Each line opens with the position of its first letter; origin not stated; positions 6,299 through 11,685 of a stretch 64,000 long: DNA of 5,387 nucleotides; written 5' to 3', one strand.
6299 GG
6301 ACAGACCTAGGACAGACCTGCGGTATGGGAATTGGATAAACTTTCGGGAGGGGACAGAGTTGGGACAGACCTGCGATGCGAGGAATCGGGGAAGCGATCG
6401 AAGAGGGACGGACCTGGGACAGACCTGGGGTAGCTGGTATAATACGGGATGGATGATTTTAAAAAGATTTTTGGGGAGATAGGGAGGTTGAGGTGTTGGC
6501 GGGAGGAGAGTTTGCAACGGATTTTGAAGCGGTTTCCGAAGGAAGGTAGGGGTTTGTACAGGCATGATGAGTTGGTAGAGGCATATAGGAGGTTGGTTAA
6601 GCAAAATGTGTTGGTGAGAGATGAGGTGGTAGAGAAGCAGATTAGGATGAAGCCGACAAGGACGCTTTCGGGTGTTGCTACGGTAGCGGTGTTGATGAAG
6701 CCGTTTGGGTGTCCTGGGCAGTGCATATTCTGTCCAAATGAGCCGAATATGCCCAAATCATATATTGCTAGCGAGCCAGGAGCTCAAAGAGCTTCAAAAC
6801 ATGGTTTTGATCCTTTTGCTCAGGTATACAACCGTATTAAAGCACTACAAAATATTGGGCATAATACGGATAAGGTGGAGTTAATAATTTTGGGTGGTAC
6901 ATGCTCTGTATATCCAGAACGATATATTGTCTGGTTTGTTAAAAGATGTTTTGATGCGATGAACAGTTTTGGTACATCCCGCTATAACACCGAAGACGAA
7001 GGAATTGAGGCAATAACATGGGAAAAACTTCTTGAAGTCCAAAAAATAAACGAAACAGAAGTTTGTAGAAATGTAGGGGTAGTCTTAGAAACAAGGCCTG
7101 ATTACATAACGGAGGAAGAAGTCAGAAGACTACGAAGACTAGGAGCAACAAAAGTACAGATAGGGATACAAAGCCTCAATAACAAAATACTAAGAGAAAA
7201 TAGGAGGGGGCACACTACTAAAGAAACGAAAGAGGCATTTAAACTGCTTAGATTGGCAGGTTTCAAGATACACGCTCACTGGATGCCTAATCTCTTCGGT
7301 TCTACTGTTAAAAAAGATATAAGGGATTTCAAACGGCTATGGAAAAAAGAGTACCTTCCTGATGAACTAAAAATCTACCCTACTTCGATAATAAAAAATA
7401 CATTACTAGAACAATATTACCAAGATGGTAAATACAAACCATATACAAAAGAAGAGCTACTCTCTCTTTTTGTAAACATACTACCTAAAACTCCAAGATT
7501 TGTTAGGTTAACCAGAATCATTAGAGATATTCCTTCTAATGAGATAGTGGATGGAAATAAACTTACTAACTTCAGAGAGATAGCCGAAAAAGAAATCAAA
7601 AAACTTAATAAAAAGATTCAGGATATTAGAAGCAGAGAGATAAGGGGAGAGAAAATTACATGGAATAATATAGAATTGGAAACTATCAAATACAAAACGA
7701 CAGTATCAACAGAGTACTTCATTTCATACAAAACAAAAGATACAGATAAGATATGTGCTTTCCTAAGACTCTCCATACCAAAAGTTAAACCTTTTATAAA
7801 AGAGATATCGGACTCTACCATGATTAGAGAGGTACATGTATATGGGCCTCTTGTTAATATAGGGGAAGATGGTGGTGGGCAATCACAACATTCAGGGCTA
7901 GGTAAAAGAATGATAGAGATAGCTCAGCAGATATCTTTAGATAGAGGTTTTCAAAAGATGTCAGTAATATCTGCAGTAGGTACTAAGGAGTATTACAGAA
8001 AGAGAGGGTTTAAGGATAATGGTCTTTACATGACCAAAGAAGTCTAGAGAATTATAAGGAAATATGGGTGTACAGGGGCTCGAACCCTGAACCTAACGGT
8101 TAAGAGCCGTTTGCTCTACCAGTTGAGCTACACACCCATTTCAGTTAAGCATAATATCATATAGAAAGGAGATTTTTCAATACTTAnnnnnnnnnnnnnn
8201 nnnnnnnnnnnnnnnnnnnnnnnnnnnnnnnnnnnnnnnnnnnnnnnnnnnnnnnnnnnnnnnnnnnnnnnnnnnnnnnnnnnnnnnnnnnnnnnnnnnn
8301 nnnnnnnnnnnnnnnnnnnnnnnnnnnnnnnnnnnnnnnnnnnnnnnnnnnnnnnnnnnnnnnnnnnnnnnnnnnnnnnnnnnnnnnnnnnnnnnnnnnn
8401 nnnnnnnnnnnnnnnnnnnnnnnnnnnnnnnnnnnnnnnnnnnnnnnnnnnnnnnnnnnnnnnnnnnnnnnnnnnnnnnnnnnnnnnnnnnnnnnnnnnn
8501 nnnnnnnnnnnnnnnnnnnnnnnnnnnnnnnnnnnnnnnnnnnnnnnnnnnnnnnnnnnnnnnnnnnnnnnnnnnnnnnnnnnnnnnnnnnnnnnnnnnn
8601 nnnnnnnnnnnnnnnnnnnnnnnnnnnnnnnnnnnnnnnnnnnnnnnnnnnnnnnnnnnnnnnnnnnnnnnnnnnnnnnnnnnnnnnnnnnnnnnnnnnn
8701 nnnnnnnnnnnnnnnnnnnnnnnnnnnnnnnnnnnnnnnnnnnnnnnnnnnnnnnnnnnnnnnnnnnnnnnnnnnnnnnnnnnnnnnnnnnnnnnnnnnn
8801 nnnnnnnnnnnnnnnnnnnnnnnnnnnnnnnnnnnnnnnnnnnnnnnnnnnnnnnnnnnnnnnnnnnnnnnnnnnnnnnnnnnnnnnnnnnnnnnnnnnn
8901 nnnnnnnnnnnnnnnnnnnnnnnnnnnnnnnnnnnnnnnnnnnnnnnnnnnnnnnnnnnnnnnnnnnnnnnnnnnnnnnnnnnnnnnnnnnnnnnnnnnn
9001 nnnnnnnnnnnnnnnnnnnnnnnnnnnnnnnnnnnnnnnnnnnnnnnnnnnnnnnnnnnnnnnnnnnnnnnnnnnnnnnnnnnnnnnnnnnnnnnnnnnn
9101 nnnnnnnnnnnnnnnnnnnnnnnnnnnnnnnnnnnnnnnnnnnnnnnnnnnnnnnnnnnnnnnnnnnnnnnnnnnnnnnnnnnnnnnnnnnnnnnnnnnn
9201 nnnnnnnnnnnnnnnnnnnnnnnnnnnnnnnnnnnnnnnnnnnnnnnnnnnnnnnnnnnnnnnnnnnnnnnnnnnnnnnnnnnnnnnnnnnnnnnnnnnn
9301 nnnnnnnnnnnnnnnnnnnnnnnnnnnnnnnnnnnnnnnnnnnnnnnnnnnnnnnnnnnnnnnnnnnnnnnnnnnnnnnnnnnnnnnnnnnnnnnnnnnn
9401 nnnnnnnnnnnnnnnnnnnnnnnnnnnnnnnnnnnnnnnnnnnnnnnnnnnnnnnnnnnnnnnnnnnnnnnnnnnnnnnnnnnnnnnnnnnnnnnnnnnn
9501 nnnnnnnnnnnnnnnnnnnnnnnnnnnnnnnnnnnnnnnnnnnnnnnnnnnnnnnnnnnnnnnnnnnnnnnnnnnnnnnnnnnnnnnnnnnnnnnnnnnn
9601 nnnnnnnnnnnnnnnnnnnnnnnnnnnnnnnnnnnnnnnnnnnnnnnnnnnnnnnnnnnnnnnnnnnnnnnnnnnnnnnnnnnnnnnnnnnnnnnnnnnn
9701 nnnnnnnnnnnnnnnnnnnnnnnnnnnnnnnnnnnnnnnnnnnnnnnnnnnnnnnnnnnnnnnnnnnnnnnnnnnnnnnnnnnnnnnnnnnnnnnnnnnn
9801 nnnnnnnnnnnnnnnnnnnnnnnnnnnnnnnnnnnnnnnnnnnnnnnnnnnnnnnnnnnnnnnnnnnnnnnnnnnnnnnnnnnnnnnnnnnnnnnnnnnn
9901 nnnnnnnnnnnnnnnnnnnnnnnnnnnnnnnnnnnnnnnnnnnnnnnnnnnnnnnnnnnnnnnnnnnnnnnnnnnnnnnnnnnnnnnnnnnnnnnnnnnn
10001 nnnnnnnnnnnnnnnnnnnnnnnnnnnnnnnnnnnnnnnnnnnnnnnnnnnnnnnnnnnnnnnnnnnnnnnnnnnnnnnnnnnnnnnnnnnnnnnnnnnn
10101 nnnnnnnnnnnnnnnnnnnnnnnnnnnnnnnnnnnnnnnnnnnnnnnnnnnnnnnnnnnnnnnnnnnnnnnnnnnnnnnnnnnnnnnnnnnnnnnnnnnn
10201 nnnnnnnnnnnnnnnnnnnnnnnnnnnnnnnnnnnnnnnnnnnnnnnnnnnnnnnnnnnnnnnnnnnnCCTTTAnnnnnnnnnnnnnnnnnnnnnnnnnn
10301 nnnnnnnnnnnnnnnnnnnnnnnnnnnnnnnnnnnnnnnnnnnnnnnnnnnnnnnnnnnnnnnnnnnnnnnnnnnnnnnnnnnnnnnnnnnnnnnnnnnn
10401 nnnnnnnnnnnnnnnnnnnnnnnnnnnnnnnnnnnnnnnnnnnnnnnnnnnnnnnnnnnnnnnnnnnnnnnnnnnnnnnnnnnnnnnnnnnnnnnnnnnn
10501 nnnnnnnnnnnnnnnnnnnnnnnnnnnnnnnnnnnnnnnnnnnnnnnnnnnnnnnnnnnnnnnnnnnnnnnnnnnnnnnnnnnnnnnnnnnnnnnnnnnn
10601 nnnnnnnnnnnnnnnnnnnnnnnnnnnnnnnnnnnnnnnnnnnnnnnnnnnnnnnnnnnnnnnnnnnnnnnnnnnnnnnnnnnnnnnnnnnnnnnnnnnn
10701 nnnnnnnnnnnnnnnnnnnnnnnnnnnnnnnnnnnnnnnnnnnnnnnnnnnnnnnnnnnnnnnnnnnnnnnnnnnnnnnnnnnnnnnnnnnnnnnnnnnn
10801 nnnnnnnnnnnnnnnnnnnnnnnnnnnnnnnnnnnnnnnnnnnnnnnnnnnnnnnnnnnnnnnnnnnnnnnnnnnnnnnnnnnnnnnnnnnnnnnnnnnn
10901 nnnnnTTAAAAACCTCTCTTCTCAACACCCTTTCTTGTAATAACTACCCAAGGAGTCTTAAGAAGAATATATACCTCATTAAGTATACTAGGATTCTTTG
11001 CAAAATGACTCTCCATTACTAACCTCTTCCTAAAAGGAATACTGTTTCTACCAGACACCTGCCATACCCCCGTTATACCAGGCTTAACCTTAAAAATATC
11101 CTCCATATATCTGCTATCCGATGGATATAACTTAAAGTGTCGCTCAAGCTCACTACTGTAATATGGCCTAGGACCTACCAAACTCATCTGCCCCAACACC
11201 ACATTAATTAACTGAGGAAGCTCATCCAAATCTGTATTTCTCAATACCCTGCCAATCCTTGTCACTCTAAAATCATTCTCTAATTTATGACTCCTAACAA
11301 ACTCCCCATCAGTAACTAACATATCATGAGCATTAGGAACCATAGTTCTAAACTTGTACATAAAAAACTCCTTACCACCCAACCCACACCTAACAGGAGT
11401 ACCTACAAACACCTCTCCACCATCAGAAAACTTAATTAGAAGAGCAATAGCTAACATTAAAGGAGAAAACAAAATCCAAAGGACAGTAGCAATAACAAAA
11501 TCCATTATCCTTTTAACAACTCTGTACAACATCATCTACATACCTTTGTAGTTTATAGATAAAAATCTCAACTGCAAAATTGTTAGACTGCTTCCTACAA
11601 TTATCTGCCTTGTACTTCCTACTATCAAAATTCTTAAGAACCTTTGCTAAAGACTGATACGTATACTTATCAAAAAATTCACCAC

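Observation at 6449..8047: Bacterial Elp3 homolog (radical SAM plus GNAT) in a bacterial housekeeping context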

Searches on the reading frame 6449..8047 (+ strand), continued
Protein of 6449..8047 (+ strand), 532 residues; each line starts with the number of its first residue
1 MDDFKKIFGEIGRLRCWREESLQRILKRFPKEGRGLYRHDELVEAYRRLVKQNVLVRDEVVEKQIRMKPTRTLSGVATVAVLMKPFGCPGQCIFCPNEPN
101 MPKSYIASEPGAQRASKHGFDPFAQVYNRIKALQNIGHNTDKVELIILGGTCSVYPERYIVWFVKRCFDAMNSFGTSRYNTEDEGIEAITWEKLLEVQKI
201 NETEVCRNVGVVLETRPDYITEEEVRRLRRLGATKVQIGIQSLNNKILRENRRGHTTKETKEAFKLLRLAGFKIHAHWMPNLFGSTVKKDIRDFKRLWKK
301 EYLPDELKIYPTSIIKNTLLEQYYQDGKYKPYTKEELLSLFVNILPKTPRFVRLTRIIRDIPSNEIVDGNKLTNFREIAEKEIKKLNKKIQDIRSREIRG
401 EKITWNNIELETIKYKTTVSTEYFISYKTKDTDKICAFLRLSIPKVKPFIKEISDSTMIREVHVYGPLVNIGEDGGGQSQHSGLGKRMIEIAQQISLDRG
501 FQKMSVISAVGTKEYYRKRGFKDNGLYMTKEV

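Call 60: fold_search(model_id=the predicted structure, library=pdb)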
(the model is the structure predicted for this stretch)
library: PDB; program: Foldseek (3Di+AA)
matches with E <= 10: 1079; with E <= 0.001: 73
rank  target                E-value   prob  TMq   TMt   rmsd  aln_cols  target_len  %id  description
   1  8ptx_C                5.3e-42  1.00  0.81  0.81   4.5       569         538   30  Cryo-EM structure of human Elp123 in complex with tRNA, acetyl-CoA, 5'-deoxyadenosine and methionine (released 2024-04-17)
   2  6iad                  1.3e-40  1.00  0.73  0.90   3.3       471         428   36  Apo crystal structure of archaeal Methanocaldococcus infernus Elp3 (del1-54) (released 2019-02-20)
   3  6ia8                  2.3e-40  1.00  0.73  0.90   3.3       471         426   36  Apo crystal structure of archaeal Methanocaldococcus infernus Elp3 (del1-19) (released 2019-02-20)
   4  8asw_C                1.4e-39  1.00  0.79  0.80   5.1       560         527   29  Cryo-EM structure of yeast Elp123 in complex with alanine tRNA (released 2022-12-07)
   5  8pty_C                4.7e-39  1.00  0.75  0.91   2.5       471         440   33  Cryo-EM structure of human Elp123 in complex with 5'-deoxyadenosine and methionine (released 2024-04-17)
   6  8asv_C                2.5e-38  1.00  0.76  0.87   3.2       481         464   32  Cryo-EM structure of yeast Elongator complex (released 2022-12-07)
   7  6qk7_C                4.7e-38  1.00  0.76  0.90   2.7       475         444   31  Elongator catalytic subcomplex Elp123 lobe (released 2019-07-17)
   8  8avg_C                4.0e-37  1.00  0.74  0.90   2.6       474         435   33  Cryo-EM structure of mouse Elp123 with bound SAM (released 2022-12-07)
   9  5l7l                  1.6e-35  1.00  0.67  0.89   3.4       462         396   32  Crystal Structure of Elp3 from Dehalococcoides mccartyi (390-407 GSGSG) (released 2016-08-03)
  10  5l7j                  7.4e-34  1.00  0.68  0.89   3.6       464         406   32  Crystal Structure of Elp3 from Dehalococcoides mccartyi (released 2016-08-03)
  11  6ia6                  2.9e-33  1.00  0.65  0.88   3.8       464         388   31  Crystal structure of the bacterial Dehalococcoides mccartyi Elp3 with desulfo-CoA (released 2019-02-20)
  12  3iiz                  2.8e-07  1.00  0.31  0.45  14.5       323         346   14  X-ray structure of the FeFe-hydrogenase maturase HydE from T. maritima in complex with S-adenosyl-L-methionine (released 2009-09-22)
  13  7o1t                  2.8e-07  1.00  0.31  0.44  15.1       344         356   14  Fe(CO)2CNCl species bound [HydE from T. Maritima (released 2021-05-26)
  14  8vdw_A                2.8e-07  1.00  0.34  0.52  15.9       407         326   12  X-Ray Crystal Structure of the biotin synthase from V. parvula (released 2024-01-24)
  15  9ccb                  3.9e-07  1.00  0.30  0.38  10.1       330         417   15  X-ray crystal structure of methyl-coenzyme M reductase glutamine methylase (MgmA) from Methanothermobacter marburgensis  (released 2025-01-01)
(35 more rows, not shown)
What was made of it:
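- Closest known: Eukaryotic Elp3 within Elongator. Same: Best structural match: TM 0.81 over the full model including the N-terminal region (call 60).
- Its best PDB matches are 11 Elp3 chains (E=5e-42 to 3e-33, target-normalised TM 0.80-0.91); the next are HydE and BioB at E about 3e-7 and TM about 0.3 (call 60). The best structural match is tRNA-bound human Elp3 (call 60).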

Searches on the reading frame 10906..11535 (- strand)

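Call 31: search_protein_families(library=ncbifam, proteins=[window:10906-11535:-], max_evalue=1e-12)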
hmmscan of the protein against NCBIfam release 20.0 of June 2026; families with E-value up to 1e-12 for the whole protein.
window:10906-11535:- (209 aa): 10 families
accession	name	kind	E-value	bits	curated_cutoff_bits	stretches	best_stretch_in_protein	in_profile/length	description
TIGR03025.1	EPS_sugtrans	subfamily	4.2e-66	224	295.55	1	4-203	254-443/445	exopolysaccharide biosynthesis polyprenyl glycosylphosphotransferase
TIGR03022.1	WbaP_sugtrans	subfamily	1.7e-65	222.1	403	1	5-203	256-454/456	undecaprenyl-phosphate galactose phosphotransferase WbaP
TIGR03023.1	WcaJ_sugtrans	equivalog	1.2e-52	179.7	410.75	1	4-202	259-450/453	undecaprenyl-phosphate glucose phosphotransferase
NF052601.1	undeca_RfbP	equivalog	4.1e-52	176.9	330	1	5-201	42-238/244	undecaprenyl-phosphate galactose phosphotransferase family protein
NF011751.0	PRK15204.1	equivalog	2.5e-43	148.4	907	1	5-203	277-474/476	undecaprenyl-phosphate galactose phosphotransferase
NF041877.1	EPS_EpsZ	equivalog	1e-41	143.1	800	1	7-203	265-457/459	exopolysaccharide biosynthesis polyisoprenyl-phosphate hexose-1-phosphate transferase EpsZ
TIGR03013.1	EpsB_2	subfamily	3.6e-37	128.5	393.35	1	4-203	251-441/443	TIGR03013 family XrtA/PEP-CTERM system glycosyltransferase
NF007518.0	PRK10124.1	equivalog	1.2e-34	119.8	684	1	4-164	270-418/464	undecaprenyl-phosphate glucose phosphotransferase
NF050817.1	PolSacchBiosHfsE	equivalog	4e-28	98.4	750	1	6-194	270-455/467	polysaccharide biosynthesis protein HfsE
NF045514.1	glycotran_HepC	equivalog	8.1e-22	77.6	140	1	4-125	113-212/220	heterocyst development glycosyltransferase HepC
